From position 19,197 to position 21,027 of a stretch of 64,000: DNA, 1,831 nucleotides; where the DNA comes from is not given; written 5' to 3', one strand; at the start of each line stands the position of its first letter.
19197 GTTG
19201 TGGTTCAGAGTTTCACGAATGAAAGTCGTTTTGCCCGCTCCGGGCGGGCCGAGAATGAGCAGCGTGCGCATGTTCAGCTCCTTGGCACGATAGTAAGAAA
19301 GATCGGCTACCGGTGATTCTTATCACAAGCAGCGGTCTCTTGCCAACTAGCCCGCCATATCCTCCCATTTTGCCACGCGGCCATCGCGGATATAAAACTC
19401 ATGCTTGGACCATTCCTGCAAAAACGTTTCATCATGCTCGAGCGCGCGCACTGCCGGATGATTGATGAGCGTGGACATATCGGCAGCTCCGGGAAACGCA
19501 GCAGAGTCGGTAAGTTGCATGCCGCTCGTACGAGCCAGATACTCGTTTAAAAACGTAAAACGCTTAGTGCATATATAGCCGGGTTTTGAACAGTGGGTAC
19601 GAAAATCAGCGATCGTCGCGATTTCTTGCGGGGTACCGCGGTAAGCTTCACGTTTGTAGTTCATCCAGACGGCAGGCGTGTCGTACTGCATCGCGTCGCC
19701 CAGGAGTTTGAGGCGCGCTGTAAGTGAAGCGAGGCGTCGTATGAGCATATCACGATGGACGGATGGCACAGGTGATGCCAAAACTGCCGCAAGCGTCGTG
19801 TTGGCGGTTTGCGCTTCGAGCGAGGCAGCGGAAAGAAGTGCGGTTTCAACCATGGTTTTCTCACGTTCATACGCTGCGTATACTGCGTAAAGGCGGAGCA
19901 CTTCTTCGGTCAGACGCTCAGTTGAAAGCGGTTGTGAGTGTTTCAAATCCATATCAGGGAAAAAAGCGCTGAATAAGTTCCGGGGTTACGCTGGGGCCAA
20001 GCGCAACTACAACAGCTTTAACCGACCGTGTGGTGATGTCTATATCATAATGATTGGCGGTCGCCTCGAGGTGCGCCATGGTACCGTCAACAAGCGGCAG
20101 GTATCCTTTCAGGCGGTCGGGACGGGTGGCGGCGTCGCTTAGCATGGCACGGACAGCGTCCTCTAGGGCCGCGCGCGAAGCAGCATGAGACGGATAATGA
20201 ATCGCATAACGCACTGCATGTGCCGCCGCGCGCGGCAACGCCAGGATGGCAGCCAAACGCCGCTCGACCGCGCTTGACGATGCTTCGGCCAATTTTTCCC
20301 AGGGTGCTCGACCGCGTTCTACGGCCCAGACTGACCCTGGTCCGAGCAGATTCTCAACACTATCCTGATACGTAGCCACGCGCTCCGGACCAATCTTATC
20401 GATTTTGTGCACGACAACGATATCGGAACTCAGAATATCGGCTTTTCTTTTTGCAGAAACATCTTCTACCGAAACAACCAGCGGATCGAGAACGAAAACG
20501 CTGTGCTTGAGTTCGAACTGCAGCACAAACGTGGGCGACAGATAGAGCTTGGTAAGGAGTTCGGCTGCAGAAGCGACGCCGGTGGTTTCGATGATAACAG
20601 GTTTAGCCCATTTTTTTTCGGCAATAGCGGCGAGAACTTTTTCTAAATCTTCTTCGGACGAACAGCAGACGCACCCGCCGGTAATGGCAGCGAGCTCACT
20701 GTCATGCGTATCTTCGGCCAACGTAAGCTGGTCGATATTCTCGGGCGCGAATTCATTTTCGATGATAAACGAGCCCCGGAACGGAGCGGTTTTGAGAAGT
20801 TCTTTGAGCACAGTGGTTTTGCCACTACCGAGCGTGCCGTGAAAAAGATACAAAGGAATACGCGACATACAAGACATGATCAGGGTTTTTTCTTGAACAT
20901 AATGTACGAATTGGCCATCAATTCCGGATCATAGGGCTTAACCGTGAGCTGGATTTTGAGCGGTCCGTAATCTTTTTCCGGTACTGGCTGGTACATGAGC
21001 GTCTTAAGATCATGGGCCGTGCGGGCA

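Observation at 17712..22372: Candidate metallophore / metal-limitation operon: His-rich transporter, nicotianamine-synthase-like enzyme, two COG0523 GTPases and an unknown protein under a palindromic operator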

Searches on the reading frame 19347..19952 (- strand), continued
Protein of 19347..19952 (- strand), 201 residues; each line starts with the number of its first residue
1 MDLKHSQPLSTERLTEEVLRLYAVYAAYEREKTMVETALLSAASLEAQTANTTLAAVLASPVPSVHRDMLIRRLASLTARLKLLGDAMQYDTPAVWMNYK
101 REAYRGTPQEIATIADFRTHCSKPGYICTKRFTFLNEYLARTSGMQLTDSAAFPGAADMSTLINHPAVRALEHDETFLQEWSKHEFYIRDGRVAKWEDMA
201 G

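Call 74: search_solved_structures(query=L002:5845-6264:-, max_evalue=0.01, show_alignments=2)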
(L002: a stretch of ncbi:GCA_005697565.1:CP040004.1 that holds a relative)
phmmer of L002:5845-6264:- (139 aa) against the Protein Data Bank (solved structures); distinct sequences matched with E-value up to 0.01: 18.
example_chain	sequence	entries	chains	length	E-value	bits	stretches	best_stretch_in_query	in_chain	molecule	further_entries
6d57_A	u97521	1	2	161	1e-13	55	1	5-135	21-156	Ferric uptake regulation protein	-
4ets_A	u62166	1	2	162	1e-13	54.9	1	5-135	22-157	Ferric uptake regulation protein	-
2xig_A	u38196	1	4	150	3.3e-13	53.3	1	7-135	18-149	FERRIC UPTAKE REGULATION PROTEIN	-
9ire_A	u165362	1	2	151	6.4e-12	49.2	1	12-135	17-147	Ferric uptake regulation protein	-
3eyy_A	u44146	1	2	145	1.6e-09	41.4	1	7-132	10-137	Putative iron uptake regulatory protein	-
2w57_A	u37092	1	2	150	1.7e-09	41.3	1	5-130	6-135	FERRIC UPTAKE REGULATION PROTEIN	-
5fd5_A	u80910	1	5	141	2.1e-09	41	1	2-127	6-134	Ferric uptake regulation protein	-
5fd6_A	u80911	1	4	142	2.2e-09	40.9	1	2-127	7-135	Ferric uptake regulation protein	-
4raz_A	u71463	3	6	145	2.9e-09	40.6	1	3-127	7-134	DNA-binding transcriptional dual regulator of siderophore biosynthesis and transport(Fur f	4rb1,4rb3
8j6w_A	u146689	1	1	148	3.4e-09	40.3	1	6-130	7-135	Ferric uptake regulation protein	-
2o03_A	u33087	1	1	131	8e-09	39.1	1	35-132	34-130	probable Zinc uptake regulation protein FurB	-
4ray_A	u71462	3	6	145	9.5e-09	38.9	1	10-127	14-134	DNA-binding transcriptional dual regulator of siderophore biosynthesis and transport(Fur f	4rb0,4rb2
2fe3_A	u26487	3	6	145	3.5e-08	37.1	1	5-134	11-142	Peroxide operon regulator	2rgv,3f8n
3mwm_A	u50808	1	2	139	2.8e-07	34.1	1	40-132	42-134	Putative metal uptake regulation protein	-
7vo0_G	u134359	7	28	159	5.2e-07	33.3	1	40-132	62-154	Putative metal uptake regulation protein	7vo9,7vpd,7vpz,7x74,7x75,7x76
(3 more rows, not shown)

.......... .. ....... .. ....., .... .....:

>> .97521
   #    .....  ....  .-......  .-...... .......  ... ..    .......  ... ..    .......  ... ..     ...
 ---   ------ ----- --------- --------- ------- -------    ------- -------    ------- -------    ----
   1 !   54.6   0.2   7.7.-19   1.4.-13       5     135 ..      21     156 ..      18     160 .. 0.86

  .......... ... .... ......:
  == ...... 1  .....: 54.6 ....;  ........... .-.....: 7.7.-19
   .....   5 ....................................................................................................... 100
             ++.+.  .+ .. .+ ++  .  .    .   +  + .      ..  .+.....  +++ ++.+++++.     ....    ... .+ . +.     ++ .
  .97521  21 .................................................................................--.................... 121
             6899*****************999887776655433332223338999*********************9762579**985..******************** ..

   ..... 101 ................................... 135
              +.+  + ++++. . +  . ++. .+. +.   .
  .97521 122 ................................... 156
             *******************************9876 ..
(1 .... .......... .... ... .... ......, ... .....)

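Call 101: search_protein_families(library=ncbifam, proteins=[L002:5845-6264:-, L006:5744-6181:-, L008:8620-9024:+], max_evalue=0.001)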
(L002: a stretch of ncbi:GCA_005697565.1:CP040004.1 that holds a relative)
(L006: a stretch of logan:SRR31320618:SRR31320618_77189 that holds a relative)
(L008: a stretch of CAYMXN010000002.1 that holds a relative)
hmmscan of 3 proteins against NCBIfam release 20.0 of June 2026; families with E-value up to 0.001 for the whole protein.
L002:5845-6264:- (139 aa): 7 families
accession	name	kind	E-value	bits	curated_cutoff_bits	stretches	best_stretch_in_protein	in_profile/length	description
NF051892.1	TransRegFurBacil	equivalog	1.4e-17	64.2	220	1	3-135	8-147/149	ferric iron uptake transcriptional regulator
NF052545.1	TransRegPerRClab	equivalog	6.1e-15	55.4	180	1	3-134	4-137/138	transcriptional regulator PerR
NF051891.1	TransRegFurHelico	equivalog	1.6e-14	54.1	200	1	6-133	17-147/148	ferric iron uptake transcriptional regulator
NF006999.0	PRK09462.1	equivalog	2.5e-12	46.6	146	1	4-135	5-142/148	ferric iron uptake transcriptional regulator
NF047406.1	TransRegPerRTherm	equivalog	8.2e-08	32.5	200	1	13-135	5-129/130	manganese-dependent transcriptional regulator PerR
NF008646.0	PRK11639.1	equivalog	0.00028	20.7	167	1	4-135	14-150/171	zinc uptake transcriptional repressor Zur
NF045678.1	TransRegIrrA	equivalog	0.00091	19.1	150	0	3-101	9-110/138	iron response transcriptional regulator IrrA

L006:5744-6181:- (145 aa): 8 families
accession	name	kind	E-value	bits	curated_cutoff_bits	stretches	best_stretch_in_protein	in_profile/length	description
NF006999.0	PRK09462.1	equivalog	2.4e-18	66.1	146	1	6-138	3-138/148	ferric iron uptake transcriptional regulator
NF051892.1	TransRegFurBacil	equivalog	9.2e-17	61.5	220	1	8-140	9-147/149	ferric iron uptake transcriptional regulator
NF052545.1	TransRegPerRClab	equivalog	1.4e-11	44.6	180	1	8-138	5-136/138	transcriptional regulator PerR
NF051891.1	TransRegFurHelico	equivalog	6e-11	42.4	200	1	43-138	53-147/148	ferric iron uptake transcriptional regulator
NF008646.0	PRK11639.1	equivalog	1e-08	35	167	1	16-138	22-148/171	zinc uptake transcriptional repressor Zur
NF045678.1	TransRegIrrA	equivalog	6.6e-08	32.6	150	1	6-110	8-114/138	iron response transcriptional regulator IrrA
NF047406.1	TransRegPerRTherm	equivalog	2.2e-07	31.1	200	1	52-139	43-128/130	manganese-dependent transcriptional regulator PerR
NF045677.1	FeRespRegIrr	equivalog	6.5e-07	29.5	170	1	9-108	2-103/127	Fur family transcriptional regulator Irr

L008:8620-9024:+ (134 aa): 7 families
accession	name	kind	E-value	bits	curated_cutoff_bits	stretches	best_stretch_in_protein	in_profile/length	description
NF006999.0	PRK09462.1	equivalog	6.4e-15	55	146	1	3-128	8-135/148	ferric iron uptake transcriptional regulator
NF052545.1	TransRegPerRClab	equivalog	8.1e-15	55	180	1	2-132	7-137/138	transcriptional regulator PerR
NF051891.1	TransRegFurHelico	equivalog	4.6e-12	46.1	200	1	3-131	18-147/148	ferric iron uptake transcriptional regulator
NF051892.1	TransRegFurBacil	equivalog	1e-10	41.9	220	1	19-132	29-146/149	ferric iron uptake transcriptional regulator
NF045677.1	FeRespRegIrr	equivalog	1.2e-09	38.4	170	1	2-95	3-99/127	Fur family transcriptional regulator Irr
NF045678.1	TransRegIrrA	equivalog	1.2e-09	38.2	150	1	2-94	12-107/138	iron response transcriptional regulator IrrA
NF047406.1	TransRegPerRTherm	equivalog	2.7e-09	37.3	200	1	11-132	7-128/130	manganese-dependent transcriptional regulator PerR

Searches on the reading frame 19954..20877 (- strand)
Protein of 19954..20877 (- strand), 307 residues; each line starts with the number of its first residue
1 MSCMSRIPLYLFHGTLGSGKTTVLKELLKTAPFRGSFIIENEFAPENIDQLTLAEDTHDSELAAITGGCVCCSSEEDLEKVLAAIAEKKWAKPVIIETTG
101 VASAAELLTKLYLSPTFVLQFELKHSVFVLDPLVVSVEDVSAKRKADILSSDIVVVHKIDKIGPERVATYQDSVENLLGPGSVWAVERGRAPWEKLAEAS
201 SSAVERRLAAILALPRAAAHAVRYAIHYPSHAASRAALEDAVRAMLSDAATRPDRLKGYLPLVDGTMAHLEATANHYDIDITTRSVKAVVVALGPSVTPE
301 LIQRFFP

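Call 3: search_protein_families(library=pfam, proteins=[window:19954-20877:-], max_evalue=1)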
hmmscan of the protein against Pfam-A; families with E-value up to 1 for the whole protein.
window:19954-20877:- (307 aa): 13 families
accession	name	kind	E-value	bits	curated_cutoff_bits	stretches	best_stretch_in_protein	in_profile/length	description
PF02492.25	cobW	-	1.5e-29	103.3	20.7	1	9-172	2-167/180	CobW/HypB/UreG, nucleotide-binding domain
PF13238.12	AAA_18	-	0.0018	19.1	29.4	1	13-48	4-36/128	AAA domain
PF02367.23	TsaE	-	0.005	17.2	26.6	1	9-33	23-47/128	Threonylcarbamoyl adenosine biosynthesis protein TsaE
PF13191.12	AAA_16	-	0.011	16.7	32.6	1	6-44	23-61/167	AAA ATPase domain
PF13671.12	AAA_33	-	0.013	16.3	27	1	9-35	1-25/143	AAA domain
PF13401.12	AAA_22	-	0.013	16.2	27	1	10-86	8-55/130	AAA domain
PF01443.25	Viral_helicase1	-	0.02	15.2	21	1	12-43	3-35/228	Viral superfamily 1 RNA helicase core domain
PF00004.35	AAA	-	0.021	15.7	21.2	1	10-34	1-25/131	ATPase family associated with various cellular activities (AAA)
PF10412.15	TrwB_AAD_bind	-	0.043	13.1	20.5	1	11-34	19-42/387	Type IV secretion-system coupling protein DNA-binding domain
PF10936.14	DUF2617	-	0.054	14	22.3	1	194-283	62-143/160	Protein of unknown function DUF2617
PF25201.1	nSTAND6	-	0.15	12.5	27.7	1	7-36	18-47/148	Novel STAND NTPase 6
PF00437.27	T2SSE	-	0.16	11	24.9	1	10-39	145-174/370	Type II/IV secretion system protein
PF13521.12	AAA_28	-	0.18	12.5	27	1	11-52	3-40/164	AAA domain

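Call 4: search_protein_families(library=ncbifam, proteins=[window:19954-20877:-], max_evalue=1)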
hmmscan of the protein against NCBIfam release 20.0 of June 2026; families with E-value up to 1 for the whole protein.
window:19954-20877:- (307 aa): 9 families
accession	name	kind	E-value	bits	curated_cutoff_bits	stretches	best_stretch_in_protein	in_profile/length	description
TIGR02475.1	CobW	equivalog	1e-14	54.2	332.1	1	5-110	2-112/342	cobalamin biosynthesis protein CobW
NF038288.1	chaper_GTP_ZigA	equivalog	1.1e-13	50.9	600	1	8-103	2-102/390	zinc metallochaperone GTPase ZigA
NF008578.0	PRK11537.1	equivalog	2e-13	50.2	361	1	5-147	2-140/318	GTPase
NF041053.1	CobW_rel_Se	equivalog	2.3e-09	37.2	180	1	12-176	6-171/195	CobW-related selenoprotein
TIGR00101.1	ureG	equivalog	0.00022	21.1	204.2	1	14-161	8-149/199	urease accessory protein UreG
NF041000.1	ATPase_ComGA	equivalog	0.013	14.6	300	1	6-30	127-151/267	competence type IV pilus ATPase ComGA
TIGR02759.1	TraD_Ftype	equivalog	0.058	12.1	521.35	1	11-37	180-206/566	type IV conjugative transfer system coupling protein TraD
TIGR00150.1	T6A_YjeE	equivalog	0.21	11.4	60.1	1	11-30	26-45/135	tRNA (adenosine(37)-N6)-threonylcarbamoyltransferase complex ATPase subunit type 1 TsaE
NF000355.4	ribo_prot_ABC_F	equivalog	0.29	10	380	1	14-82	346-413/499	ribosomal protection-like ABC-F family protein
